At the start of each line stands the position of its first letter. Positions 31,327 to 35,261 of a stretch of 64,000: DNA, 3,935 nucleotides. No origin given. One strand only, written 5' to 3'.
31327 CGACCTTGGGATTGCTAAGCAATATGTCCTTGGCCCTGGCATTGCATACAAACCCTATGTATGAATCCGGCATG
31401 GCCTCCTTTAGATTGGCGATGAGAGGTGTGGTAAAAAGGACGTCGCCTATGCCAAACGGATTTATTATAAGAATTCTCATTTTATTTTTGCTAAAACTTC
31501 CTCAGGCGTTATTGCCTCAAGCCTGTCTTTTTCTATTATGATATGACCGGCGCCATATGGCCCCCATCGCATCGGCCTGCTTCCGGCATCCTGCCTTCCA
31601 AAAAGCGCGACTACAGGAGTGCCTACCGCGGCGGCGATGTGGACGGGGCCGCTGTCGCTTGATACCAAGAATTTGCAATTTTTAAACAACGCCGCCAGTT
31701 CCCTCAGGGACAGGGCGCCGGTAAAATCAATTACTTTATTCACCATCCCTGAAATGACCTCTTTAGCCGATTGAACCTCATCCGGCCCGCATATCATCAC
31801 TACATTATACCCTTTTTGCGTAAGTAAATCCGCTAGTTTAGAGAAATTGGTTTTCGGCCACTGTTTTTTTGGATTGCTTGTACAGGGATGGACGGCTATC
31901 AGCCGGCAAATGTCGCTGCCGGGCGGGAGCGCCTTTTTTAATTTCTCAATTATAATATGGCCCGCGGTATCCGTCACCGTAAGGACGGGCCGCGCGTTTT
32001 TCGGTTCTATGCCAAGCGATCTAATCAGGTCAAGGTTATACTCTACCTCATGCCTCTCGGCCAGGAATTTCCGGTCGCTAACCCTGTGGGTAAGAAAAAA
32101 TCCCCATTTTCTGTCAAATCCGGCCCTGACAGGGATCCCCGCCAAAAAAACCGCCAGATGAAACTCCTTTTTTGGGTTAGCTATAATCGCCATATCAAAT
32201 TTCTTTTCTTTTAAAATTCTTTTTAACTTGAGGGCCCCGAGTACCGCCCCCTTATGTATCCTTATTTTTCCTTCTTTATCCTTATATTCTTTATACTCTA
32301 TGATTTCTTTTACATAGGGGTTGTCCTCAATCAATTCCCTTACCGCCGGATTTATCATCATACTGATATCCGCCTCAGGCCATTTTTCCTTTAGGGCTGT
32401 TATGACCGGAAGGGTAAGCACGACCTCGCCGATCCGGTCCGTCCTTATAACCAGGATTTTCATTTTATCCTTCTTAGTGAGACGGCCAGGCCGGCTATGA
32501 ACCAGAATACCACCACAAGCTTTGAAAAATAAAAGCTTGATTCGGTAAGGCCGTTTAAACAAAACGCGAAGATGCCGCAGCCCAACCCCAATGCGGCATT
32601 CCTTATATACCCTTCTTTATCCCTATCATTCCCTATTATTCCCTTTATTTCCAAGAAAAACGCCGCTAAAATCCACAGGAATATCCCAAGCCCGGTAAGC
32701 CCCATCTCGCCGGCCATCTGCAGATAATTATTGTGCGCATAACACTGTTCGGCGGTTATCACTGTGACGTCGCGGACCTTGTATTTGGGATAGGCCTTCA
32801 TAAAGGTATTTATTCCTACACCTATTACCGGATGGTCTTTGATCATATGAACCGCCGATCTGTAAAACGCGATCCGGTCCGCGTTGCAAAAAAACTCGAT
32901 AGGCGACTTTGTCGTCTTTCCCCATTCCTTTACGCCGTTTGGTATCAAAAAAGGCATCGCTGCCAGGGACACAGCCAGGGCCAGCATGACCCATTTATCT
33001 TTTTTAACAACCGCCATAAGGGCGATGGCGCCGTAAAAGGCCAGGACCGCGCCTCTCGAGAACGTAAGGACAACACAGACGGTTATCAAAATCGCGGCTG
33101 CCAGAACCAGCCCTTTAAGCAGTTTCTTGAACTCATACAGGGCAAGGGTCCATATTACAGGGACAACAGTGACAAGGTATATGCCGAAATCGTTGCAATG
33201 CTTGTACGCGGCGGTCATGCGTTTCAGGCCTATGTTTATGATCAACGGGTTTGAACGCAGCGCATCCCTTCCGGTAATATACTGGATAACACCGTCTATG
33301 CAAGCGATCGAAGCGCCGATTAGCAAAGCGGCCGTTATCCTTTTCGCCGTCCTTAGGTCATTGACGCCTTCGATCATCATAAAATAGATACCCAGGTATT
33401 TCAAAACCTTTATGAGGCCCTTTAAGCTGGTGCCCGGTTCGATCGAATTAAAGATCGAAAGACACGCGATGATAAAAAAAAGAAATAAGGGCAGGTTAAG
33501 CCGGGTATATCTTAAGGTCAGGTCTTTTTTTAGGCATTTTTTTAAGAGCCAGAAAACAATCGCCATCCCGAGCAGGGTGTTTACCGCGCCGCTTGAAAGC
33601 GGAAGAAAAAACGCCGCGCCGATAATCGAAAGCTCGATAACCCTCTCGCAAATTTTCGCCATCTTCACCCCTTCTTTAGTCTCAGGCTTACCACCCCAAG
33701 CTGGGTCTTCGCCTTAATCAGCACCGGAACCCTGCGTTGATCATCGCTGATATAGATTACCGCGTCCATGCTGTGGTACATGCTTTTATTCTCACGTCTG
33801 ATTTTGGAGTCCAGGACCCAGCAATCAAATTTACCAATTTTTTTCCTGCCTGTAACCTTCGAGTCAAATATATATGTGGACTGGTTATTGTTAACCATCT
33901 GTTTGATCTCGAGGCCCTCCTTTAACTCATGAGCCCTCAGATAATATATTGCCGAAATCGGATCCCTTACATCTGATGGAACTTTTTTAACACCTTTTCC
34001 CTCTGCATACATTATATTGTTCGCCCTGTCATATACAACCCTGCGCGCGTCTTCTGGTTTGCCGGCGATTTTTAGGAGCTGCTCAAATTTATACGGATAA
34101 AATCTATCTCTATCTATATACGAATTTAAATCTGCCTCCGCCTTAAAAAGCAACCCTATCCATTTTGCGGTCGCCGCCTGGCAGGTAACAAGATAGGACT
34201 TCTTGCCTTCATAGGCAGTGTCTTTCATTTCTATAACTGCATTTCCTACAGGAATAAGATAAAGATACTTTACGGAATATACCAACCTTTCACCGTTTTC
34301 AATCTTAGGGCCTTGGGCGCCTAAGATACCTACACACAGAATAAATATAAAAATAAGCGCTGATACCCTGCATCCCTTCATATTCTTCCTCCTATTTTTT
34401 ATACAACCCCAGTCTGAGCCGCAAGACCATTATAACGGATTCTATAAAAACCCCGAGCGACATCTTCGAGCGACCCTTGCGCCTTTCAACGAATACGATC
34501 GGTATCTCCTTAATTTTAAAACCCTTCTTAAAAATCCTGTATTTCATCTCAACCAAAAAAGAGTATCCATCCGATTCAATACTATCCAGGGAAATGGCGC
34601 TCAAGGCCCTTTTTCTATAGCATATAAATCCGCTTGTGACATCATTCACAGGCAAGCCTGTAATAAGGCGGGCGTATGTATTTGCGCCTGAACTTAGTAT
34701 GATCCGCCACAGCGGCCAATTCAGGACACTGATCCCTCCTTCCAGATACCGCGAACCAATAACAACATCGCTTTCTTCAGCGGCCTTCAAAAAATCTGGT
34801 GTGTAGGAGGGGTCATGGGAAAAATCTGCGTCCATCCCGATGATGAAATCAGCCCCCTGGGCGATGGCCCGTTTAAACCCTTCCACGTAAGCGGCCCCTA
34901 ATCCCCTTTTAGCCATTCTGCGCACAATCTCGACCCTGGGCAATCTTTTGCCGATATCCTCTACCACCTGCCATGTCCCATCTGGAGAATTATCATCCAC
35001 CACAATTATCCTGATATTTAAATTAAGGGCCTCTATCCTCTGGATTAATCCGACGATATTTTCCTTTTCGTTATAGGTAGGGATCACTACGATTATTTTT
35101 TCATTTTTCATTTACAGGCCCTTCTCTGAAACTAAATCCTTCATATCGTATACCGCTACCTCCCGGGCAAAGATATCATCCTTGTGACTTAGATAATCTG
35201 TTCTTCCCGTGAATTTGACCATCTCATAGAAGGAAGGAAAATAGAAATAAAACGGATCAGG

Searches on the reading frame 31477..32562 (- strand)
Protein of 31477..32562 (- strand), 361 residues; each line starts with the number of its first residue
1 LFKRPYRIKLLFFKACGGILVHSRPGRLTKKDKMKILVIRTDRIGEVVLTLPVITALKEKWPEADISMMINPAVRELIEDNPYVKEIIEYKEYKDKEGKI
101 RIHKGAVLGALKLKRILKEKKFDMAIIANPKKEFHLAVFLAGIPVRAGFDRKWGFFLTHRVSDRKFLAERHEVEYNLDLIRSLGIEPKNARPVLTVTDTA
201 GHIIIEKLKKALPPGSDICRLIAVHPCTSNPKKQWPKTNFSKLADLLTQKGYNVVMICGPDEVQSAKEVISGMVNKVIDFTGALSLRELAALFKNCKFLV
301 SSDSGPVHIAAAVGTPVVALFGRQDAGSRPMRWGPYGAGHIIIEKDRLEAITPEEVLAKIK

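Call 10: search_protein_families(library=pfam, proteins=[window:31477-32562:-])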
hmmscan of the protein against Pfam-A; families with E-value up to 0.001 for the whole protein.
window:31477-32562:- (361 aa): 2 families
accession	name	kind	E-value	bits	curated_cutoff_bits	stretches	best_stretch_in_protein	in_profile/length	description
PF01075.23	Glyco_transf_9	-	1.1e-37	130.1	22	1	111-345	2-229/247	Glycosyltransferase family 9 (heptosyltransferase)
PF02350.25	Epimerase_2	-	0.00035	20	30.6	0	221-324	185-291/347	UDP-N-acetylglucosamine 2-epimerase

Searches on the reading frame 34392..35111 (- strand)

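Call 7: search_protein_families(library=pfam, proteins=[window:34392-35111:-])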
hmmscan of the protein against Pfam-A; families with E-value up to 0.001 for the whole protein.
window:34392-35111:- (239 aa): 3 families
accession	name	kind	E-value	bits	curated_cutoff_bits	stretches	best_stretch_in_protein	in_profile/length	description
PF00535.33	Glycos_transf_2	-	1.8e-31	109.8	23.3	1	8-171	2-165/168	Glycosyl transferase family 2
PF13641.12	Glyco_tranf_2_3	-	8.7e-05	23.1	27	1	6-110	3-110/230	Glycosyltransferase like family 2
PF10111.15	Glyco_tranf_2_2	-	0.00083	19.4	27.3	0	8-96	2-91/276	Glycosyltransferase like family 2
